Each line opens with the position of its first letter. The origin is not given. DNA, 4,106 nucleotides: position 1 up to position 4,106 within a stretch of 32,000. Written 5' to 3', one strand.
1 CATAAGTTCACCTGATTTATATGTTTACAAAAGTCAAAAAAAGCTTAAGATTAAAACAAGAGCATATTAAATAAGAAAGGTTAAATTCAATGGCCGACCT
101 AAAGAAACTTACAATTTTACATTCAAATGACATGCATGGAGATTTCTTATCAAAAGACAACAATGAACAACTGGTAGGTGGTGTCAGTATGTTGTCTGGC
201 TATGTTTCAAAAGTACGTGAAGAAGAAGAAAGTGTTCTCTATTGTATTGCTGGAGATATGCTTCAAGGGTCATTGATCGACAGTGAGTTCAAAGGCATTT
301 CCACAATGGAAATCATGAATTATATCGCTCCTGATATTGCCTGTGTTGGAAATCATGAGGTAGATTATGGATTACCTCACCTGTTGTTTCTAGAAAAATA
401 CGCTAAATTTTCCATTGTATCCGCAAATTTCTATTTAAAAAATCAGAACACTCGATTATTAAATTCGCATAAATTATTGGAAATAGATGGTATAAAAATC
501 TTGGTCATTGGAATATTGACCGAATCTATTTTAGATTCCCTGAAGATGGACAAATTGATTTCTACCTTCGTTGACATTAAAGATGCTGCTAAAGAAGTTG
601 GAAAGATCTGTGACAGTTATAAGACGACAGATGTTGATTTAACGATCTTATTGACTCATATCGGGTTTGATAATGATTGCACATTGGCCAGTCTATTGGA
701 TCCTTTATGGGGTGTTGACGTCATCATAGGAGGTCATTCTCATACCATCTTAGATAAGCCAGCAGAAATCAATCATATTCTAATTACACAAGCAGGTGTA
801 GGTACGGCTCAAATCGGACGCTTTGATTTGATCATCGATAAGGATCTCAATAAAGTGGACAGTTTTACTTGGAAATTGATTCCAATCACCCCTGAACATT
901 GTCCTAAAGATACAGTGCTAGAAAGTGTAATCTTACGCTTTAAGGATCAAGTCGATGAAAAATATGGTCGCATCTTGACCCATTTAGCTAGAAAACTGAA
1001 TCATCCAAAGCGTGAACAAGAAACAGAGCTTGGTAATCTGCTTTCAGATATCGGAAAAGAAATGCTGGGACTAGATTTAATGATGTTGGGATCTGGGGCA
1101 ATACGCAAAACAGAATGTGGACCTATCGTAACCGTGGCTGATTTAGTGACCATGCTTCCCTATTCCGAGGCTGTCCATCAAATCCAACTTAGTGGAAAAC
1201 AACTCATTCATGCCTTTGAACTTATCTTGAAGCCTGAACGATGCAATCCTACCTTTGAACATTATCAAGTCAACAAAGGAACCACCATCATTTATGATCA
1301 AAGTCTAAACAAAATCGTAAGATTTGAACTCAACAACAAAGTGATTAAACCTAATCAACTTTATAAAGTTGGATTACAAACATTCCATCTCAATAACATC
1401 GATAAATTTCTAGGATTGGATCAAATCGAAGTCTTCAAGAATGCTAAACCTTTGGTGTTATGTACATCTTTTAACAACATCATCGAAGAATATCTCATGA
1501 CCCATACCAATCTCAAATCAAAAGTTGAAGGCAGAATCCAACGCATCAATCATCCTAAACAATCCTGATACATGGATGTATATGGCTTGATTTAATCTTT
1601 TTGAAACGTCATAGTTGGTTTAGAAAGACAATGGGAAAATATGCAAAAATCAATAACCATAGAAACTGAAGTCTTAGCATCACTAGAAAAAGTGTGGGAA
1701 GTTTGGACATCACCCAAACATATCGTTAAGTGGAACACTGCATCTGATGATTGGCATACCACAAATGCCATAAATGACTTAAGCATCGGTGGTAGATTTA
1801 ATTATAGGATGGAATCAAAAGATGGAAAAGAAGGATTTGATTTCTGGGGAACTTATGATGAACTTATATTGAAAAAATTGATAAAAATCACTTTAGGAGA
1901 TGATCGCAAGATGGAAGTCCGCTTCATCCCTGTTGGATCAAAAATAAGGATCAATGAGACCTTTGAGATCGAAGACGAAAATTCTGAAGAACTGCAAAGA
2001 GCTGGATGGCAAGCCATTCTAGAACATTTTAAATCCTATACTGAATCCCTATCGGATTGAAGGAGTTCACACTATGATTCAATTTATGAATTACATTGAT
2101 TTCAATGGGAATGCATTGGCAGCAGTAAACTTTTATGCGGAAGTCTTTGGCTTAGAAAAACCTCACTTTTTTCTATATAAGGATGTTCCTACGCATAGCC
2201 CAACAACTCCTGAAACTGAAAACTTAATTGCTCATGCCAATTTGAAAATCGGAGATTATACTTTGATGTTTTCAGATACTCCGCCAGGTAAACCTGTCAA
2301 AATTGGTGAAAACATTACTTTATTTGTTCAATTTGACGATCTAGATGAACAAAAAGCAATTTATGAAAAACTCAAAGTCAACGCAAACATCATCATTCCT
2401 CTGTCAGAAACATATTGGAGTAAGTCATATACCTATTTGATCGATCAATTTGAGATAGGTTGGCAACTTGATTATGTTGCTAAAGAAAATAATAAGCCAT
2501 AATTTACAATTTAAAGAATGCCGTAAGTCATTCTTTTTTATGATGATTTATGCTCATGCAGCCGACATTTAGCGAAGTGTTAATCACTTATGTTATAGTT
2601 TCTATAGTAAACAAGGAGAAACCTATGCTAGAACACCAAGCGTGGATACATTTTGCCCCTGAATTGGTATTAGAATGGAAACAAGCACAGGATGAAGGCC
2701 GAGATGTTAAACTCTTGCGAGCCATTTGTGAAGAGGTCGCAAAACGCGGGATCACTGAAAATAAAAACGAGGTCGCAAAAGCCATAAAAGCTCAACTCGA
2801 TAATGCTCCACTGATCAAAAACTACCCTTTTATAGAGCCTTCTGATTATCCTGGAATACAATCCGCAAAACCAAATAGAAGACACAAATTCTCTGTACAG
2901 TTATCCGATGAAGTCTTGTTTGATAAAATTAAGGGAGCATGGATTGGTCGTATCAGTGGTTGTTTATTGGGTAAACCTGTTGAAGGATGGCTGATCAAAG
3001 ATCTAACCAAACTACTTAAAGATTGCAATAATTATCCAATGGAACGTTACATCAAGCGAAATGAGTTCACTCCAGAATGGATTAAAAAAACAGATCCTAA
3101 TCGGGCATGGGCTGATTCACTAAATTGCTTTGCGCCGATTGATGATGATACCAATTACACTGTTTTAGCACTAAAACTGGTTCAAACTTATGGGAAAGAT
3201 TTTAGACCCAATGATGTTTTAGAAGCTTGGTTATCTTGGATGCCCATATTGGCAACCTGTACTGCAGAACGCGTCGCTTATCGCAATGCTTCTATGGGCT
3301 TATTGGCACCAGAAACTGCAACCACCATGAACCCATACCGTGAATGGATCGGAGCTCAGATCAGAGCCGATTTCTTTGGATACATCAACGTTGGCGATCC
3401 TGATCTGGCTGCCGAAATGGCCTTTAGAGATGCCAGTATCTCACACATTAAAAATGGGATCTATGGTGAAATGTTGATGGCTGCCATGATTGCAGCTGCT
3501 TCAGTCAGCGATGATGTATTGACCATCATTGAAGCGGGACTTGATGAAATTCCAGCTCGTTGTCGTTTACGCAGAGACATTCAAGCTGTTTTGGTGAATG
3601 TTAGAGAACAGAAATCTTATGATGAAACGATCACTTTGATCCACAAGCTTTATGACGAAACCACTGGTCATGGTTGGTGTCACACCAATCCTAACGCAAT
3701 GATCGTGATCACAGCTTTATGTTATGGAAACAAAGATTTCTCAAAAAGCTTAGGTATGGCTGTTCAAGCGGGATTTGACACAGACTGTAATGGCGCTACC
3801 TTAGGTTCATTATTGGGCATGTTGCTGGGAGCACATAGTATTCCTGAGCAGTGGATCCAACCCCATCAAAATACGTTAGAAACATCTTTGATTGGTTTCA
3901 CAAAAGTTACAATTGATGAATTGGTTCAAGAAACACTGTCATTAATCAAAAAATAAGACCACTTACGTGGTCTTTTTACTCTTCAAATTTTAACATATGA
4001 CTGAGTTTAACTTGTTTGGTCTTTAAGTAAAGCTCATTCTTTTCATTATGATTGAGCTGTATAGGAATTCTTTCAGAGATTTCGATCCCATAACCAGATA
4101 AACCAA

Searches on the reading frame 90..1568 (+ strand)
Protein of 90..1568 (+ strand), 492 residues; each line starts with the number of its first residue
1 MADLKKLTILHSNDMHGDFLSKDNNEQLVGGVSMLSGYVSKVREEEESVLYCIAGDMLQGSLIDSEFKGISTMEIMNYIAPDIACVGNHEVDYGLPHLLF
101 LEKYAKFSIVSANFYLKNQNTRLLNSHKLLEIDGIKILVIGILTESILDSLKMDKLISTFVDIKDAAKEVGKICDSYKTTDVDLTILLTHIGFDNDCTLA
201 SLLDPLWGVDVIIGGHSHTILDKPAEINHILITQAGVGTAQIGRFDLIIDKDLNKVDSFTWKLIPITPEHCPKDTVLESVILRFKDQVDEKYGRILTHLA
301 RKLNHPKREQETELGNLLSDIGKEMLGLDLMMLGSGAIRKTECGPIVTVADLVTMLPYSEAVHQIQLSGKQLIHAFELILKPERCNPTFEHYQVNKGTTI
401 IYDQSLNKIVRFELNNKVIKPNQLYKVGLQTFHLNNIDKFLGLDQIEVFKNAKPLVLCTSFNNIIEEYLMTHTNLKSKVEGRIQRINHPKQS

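Call 69: search_protein_families(library=pfam, proteins=[window:90-1568:+], max_evalue=0.00001)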
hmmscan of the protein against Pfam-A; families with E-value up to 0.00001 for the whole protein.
window:90-1568:+ (492 aa): 2 families
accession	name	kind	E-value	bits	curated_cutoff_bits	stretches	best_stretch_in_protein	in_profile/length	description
PF02872.23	5_nucleotid_C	-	1.6e-13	51.5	23.6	1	305-440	15-153/158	5'-nucleotidase, C-terminal domain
PF00149.33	Metallophos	-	6e-11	43.6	21.5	1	8-218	2-189/191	Calcineurin-like phosphoesterase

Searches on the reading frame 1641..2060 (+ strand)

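Call 69: search_protein_families(library=pfam, proteins=[window:1641-2060:+], max_evalue=0.00001)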
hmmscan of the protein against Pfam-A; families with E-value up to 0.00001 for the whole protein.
window:1641-2060:+ (139 aa): 1 family
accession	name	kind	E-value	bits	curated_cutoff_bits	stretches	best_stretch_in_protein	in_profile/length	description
PF08327.17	AHSA1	-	3.2e-19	69.8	22.1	1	13-134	2-124/125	Activator of Hsp90 ATPase homolog 1-like protein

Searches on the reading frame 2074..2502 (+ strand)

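Call 69: search_protein_families(library=pfam, proteins=[window:2074-2502:+], max_evalue=0.00001)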
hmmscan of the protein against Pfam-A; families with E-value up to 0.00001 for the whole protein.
window:2074-2502:+ (142 aa): 2 families
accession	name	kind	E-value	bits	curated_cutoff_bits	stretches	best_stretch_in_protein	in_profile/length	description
PF00903.31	Glyoxalase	-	3.4e-07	31.1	20.6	1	14-131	12-120/121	Glyoxalase/Bleomycin resistance protein/Dioxygenase superfamily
PF06983.19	3-dmu-9_3-mt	-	8.2e-07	30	24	1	6-132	5-115/116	3-demethylubiquinone-9 3-methyltransferase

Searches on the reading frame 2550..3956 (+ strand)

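Call 69: search_protein_families(library=pfam, proteins=[window:2550-3956:+], max_evalue=0.00001)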
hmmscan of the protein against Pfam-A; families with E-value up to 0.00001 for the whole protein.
window:2550-3956:+ (468 aa): 1 family
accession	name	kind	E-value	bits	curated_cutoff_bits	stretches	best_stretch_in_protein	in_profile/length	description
PF03747.19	ADP_ribosyl_GH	-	4.2e-48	164.9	26.2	1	129-433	1-286/287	ADP-ribosylglycohydrolase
